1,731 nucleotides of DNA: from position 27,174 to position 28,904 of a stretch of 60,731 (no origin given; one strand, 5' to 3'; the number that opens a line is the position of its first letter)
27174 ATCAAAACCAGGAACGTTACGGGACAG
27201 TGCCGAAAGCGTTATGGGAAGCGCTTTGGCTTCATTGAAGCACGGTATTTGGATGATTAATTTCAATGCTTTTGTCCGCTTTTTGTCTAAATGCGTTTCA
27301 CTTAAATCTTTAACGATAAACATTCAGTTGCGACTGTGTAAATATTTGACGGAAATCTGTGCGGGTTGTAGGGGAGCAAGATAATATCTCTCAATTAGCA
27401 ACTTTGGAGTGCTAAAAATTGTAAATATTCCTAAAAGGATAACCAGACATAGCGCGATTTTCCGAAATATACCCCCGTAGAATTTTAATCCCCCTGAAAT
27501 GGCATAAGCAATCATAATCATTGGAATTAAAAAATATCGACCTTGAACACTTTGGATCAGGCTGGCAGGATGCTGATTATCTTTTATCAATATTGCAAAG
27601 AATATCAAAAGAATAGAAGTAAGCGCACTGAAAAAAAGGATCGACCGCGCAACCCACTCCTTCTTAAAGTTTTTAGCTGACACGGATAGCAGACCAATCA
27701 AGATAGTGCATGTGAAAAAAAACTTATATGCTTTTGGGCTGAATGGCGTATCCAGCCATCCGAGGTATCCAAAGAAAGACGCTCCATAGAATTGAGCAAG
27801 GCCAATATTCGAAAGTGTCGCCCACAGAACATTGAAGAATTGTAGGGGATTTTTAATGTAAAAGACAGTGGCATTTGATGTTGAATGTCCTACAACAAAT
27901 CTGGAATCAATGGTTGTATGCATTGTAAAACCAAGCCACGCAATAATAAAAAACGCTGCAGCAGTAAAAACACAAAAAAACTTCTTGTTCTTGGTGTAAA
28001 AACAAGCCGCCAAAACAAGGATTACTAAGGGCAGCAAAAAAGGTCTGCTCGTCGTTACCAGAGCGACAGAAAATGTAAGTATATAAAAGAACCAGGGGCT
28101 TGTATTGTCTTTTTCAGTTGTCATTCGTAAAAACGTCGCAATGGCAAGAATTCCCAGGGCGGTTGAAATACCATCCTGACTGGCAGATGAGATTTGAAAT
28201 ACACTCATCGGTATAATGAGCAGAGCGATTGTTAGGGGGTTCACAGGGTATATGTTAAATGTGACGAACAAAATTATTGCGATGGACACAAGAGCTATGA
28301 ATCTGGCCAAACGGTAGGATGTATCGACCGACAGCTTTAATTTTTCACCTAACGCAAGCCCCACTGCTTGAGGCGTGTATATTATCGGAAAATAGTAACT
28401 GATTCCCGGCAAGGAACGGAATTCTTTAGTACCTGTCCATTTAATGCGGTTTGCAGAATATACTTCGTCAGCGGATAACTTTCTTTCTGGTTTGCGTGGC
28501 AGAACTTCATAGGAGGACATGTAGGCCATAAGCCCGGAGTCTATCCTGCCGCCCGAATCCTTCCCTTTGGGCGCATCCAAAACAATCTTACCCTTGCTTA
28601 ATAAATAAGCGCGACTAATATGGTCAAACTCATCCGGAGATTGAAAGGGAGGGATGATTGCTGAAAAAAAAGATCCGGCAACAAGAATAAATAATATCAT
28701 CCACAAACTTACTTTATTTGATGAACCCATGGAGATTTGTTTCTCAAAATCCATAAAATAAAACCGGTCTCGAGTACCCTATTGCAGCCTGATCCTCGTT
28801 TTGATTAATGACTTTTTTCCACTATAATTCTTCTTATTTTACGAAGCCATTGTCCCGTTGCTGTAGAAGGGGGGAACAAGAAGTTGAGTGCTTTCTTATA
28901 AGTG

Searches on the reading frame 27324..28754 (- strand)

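Call 6: search_protein_families(library=pfam, proteins=[window:27324-28754:-], max_evalue=0.001)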
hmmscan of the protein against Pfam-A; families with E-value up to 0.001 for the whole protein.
window:27324-28754:- (476 aa): 1 family
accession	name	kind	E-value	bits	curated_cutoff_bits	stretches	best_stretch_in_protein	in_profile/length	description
PF09913.15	DUF2142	-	3.4e-42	145.1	30.1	1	26-415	3-394/395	Predicted membrane protein (DUF2142)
